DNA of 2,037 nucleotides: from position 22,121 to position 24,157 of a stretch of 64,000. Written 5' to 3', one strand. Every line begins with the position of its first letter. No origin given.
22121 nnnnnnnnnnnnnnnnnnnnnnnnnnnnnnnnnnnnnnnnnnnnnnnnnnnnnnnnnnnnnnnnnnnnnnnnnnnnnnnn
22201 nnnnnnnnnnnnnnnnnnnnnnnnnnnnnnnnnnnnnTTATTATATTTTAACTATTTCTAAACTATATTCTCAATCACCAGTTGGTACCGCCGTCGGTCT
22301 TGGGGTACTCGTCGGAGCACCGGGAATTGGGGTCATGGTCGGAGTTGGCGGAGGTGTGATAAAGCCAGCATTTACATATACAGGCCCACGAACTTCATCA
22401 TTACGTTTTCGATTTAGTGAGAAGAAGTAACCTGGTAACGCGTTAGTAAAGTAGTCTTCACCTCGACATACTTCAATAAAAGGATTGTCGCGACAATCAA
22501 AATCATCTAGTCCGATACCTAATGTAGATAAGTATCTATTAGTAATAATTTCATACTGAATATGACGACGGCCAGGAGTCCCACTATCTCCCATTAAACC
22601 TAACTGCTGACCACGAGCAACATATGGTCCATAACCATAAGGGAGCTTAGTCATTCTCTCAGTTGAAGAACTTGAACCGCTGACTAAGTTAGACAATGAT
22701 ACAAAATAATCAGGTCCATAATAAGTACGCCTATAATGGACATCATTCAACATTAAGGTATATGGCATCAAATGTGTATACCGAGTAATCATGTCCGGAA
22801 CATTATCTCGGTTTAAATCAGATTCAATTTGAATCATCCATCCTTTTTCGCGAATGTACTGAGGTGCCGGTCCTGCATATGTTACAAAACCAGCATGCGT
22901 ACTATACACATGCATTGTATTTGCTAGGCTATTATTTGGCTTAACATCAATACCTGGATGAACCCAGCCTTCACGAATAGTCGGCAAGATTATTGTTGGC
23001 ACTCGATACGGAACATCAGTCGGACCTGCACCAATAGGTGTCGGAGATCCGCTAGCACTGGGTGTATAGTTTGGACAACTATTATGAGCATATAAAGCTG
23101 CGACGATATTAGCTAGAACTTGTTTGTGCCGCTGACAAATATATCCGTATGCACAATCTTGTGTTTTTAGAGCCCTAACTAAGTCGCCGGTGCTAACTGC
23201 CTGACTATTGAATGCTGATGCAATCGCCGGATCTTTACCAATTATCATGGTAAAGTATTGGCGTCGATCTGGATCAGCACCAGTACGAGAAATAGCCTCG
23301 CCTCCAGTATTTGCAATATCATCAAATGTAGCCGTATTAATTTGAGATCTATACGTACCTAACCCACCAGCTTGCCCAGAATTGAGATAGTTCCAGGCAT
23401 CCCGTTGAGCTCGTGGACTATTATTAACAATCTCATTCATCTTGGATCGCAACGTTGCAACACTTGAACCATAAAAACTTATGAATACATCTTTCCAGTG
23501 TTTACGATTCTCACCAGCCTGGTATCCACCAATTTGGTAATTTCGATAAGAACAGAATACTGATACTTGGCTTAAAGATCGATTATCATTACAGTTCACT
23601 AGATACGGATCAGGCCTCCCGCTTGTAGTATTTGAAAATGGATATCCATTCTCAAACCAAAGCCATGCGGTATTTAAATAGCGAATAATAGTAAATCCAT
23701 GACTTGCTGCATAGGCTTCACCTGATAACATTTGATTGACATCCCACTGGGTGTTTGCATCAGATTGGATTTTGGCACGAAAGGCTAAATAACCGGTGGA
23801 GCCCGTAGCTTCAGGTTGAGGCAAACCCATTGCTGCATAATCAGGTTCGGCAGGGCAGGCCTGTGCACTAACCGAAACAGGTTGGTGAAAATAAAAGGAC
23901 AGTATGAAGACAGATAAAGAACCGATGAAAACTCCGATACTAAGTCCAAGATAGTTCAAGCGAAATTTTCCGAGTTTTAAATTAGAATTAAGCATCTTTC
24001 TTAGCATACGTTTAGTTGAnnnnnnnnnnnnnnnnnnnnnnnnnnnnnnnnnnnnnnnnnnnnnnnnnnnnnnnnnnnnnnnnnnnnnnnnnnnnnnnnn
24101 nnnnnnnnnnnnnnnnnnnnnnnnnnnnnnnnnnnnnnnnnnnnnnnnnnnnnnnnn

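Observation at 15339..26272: About 11 kb battery of secreted peptidoglycan-remodelling proteins inserted between tatD/secY and the ruvX/pilM-like genes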

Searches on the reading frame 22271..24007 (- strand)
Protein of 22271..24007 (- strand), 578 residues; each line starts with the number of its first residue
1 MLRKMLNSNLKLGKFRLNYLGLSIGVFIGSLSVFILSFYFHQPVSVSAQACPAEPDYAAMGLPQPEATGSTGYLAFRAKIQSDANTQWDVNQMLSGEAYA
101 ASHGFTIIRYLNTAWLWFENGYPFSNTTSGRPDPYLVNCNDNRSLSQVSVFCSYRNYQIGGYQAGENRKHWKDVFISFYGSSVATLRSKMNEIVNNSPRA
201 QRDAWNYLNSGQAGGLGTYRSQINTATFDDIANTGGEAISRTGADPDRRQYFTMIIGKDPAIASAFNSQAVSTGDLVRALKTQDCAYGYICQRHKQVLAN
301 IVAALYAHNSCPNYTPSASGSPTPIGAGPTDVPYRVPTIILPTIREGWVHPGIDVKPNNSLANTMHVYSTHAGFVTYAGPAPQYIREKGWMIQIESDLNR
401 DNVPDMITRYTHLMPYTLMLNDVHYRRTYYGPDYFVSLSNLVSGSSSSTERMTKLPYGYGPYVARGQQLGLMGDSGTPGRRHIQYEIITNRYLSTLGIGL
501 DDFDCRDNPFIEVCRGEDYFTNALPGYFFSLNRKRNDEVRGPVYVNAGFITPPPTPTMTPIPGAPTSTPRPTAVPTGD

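Call 3: search_protein_families(library=pfam, proteins=[window:22271-24007:-], max_evalue=0.01)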
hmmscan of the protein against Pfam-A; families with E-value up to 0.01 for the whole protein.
window:22271-24007:- (578 aa): 1 family
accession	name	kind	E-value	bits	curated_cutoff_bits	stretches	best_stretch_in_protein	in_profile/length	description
PF01551.29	Peptidase_M23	-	2e-05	25.1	28.7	0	457-490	57-90/96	Peptidase family M23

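Call 8: search_protein_families(library=ncbifam, proteins=[window:22271-24007:-], max_evalue=0.1)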
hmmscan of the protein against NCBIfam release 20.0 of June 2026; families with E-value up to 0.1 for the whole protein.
window:22271-24007:- (578 aa): 0 families

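Call 22: search_solved_structures(query=window:22271-24007:-, max_evalue=1, show_alignments=3)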
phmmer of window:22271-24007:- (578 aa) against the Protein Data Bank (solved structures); distinct sequences matched with E-value up to 1: 0.

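Call 24: find_homologous_proteins(query=window:22271-24007:-)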
Query window:22271-24007:- (578 aa): 14 proteins with E <= 0.001 among 8000 candidates.
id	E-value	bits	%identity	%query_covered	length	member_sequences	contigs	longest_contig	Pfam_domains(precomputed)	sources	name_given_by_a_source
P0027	0.0e+0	1347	100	99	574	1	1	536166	PF01551.30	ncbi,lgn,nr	ncbi:hypothetical protein HGA91_01270 [candidate division WWE3 bacterium]|nr:hypothetical protein [c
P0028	0.0e+0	1031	75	100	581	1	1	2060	-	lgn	-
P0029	3.8e-80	288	61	35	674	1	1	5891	PF11790.15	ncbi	-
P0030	1.9e-79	286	56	39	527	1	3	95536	PF09825.16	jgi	jgi:glutamine amidotransferase-like uncharacterized protein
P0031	3.3e-77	279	56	38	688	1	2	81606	PF01551.30,PF04151.22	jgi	jgi:murein DD-endopeptidase MepM/ murein hydrolase activator NlpD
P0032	2.8e-76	276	55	39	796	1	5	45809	-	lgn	-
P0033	7.9e-76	274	58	36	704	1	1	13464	PF11790.15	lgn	-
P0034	9.4e-73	264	58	38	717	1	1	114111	PF00150.25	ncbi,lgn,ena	-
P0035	2.5e-67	246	53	38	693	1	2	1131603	PF11790.15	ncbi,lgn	-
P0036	2.4e-64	236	51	38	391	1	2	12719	-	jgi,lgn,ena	-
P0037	2.1e-61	226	50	36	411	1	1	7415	-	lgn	-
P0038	7.4e-42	162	37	45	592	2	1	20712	PF05257.23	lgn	-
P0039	1.0e-38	152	38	43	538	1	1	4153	-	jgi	jgi:hypothetical protein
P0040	2.2e-33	134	64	17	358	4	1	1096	-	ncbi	ncbi:hypothetical protein COY32_01530, partial [candidate division WWE3 bacterium CG_4_10_14_0_2_um_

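Call 31: find_encoding_contigs(protein=P0035, flank=10000, max_places=2)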
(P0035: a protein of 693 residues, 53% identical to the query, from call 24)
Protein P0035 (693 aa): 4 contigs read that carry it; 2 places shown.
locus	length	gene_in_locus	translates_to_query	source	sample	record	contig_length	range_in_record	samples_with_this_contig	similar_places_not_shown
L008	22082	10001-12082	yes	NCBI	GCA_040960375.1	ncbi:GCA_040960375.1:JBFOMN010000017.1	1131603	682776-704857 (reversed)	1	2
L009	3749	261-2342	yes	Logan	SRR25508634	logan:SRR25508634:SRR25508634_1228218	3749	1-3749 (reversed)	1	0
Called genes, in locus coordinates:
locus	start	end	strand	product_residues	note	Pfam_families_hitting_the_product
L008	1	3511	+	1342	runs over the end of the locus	PF00754:F5_F8_type_C, PF22633:F5_F8_type_C_2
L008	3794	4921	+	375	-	PF11104:PilM_2 (faint), PF06277:EutA (weak), PF14450:FtsA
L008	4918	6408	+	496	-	-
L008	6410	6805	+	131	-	PF03652:RuvX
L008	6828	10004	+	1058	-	-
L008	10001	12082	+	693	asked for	PF11790:Glyco_hydro_cc (faint)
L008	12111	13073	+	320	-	-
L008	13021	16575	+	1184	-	PF00082:Peptidase_S8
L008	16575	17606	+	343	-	PF22494:choice_anch_I (faint), PF21783:YNCE (faint), PF02239:Cytochrom_D1 (faint), PF10282:Lactonase (weak), PF25174:Beta-prop_THOC3 (weak)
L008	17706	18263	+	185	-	-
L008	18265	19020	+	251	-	-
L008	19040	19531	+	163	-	-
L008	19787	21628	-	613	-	PF08486:SpoIID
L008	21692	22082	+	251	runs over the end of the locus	PF01026:TatD_DNase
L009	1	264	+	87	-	?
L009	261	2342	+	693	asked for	PF11790:Glyco_hydro_cc (faint)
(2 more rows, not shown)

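Call 51: search_protein_families(library=phrogs, proteins=[window:22271-24007:-], max_evalue=0.1)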
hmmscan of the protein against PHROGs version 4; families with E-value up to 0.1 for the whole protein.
window:22271-24007:- (578 aa): 2 families
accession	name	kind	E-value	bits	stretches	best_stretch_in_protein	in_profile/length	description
phrog_14988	-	other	0.0018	19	0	343-380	26-60/272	peptidase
phrog_6985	-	lysis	0.029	14.8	1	349-397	27-76/278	endolysin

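Call 77: search_protein_families(library=pfam, proteins=[L008:13021-16575:+], max_evalue=0.001)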
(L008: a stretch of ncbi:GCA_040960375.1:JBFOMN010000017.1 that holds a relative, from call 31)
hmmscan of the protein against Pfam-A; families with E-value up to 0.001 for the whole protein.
L008:13021-16575:+ (1184 aa): 2 families
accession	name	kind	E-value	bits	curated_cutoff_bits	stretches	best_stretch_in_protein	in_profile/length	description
PF00082.27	Peptidase_S8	-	6.3e-37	127.9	21.8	1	195-429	3-275/288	Subtilase family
PF01551.29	Peptidase_M23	-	0.00034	21.2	28.7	0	1093-1120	62-89/96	Peptidase family M23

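Call 107: find_encoding_contigs(protein=P0030, flank=10000, max_places=1)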
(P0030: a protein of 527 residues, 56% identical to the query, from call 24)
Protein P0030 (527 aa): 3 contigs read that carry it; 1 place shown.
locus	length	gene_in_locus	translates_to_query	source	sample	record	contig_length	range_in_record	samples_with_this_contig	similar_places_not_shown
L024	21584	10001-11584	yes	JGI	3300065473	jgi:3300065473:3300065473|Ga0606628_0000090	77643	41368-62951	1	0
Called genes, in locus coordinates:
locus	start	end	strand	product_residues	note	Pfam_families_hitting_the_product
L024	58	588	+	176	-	PF07963:N_methyl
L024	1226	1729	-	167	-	PF07963:N_methyl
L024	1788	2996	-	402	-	PF28597:T2SSF_N, PF00482:T2SSF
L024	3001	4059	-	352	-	PF00437:T2SSE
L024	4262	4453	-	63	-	-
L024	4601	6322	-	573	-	PF05157:MshEN, PF13401:AAA_22 (faint), PF00437:T2SSE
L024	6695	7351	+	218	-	PF13177:DNA_pol3_delta2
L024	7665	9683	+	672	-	PF02518:HATPase_c, PF00204:DNA_gyraseB, PF01751:Toprim, PF00986:DNA_gyraseB_C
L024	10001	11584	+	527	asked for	PF09825:BPL_N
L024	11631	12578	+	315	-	PF01368:DHH, PF02833:DHHA2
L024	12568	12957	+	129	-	PF00293:NUDIX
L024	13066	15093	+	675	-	PF00521:DNA_topoisoIV, PF03989:DNA_gyraseA_C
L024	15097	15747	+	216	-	PF03989:DNA_gyraseA_C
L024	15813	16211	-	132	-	-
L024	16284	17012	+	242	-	PF00696:AA_kinase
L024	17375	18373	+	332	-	PF00578:AhpC-TSA (weak), PF08534:Redoxin (weak), PF13905:Thioredoxin_8 (weak), PF17991:Thioredoxin_10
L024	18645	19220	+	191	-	-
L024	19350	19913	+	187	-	-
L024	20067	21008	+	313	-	-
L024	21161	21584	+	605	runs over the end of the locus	-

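Call 108: find_encoding_contigs(protein=P0031, flank=10000, max_places=1)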
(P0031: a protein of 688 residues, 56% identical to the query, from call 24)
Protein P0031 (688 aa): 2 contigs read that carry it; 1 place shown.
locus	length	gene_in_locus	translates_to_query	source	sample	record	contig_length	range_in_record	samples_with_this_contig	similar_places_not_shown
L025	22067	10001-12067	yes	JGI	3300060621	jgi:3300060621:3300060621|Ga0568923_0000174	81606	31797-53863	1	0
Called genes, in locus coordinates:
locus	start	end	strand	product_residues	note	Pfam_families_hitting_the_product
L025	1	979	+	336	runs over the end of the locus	-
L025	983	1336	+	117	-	PF00436:SSB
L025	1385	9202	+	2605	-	PF02973:Sialidase (faint), PF07953:Toxin_R_bind_N (faint), PF13385:Laminin_G_3, PF00354:Pentaxin (faint), PF13385:Laminin_G_3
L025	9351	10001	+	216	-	-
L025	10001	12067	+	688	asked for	PF01551:Peptidase_M23 (faint), PF04151:PPC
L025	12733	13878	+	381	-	-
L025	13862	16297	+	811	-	PF02171:Piwi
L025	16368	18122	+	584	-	PF01555:N6_N4_Mtase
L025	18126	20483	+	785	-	PF04851:ResIII, PF00270:DEAD (faint)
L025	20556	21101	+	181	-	-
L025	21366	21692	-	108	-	-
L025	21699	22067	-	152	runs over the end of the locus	-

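Call 109: find_encoding_contigs(protein=P0032, flank=10000, max_places=1)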
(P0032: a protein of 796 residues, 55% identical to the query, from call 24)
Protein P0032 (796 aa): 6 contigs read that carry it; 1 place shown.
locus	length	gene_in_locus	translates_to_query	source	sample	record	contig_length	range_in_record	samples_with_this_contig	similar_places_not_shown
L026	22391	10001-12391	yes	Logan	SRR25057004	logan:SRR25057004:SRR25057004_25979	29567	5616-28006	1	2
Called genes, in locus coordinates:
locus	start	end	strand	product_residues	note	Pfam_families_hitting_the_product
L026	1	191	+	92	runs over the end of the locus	-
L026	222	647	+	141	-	-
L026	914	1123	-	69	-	-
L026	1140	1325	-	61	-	-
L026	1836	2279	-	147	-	PF01850:PIN (weak), PF10130:PIN_2 (weak)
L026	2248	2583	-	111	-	PF02604:PhdYeFM_antitox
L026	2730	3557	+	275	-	PF00142:Fer4_NifH, PF02374:ArsA_ATPase (faint), PF06564:CBP_BcsQ, PF09140:MipZ, PF10609:ParA, PF13614:AAA_31, PF01656:CbiA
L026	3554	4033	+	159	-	-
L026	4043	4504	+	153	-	PF13730:HTH_36, PF21984:DnaD_N (faint)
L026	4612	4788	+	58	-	-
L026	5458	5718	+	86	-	-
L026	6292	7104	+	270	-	PF13814:Replic_Relax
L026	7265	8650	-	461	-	PF26549:Tricorn_N (faint), PF26550:Tricorn_2nd (faint), PF07676:PD40 (faint)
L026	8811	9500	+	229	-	-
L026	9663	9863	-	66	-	PF12728:HTH_17 (weak)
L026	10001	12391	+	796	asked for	-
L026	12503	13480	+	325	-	PF22548:AEP-TOTE, PF01807:Zn_ribbon_DnaG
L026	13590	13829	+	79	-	-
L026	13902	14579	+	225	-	-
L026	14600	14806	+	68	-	-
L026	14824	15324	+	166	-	-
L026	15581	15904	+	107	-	-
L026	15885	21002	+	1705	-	PF28553:WH_1, PF28554:DUF8437, PF00176:SNF2-rel_dom (faint), PF28555:Helicase_dom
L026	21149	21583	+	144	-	-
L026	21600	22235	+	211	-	PF04002:RadC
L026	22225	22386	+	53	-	-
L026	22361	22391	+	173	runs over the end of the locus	-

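Call 110: find_encoding_contigs(protein=P0038, flank=10000, max_places=1)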
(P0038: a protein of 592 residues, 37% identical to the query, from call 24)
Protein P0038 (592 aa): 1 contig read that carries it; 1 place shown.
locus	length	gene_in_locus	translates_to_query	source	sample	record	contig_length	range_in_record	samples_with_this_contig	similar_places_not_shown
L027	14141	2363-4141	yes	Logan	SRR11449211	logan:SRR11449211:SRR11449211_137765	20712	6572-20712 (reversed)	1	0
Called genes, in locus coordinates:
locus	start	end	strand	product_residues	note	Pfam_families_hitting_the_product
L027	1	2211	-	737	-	?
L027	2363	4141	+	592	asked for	PF05257:CHAP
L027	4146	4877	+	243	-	PF13205:Big_5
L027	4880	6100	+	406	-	-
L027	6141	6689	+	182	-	-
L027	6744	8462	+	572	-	-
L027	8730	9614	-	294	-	-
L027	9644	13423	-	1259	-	-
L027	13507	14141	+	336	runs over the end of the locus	-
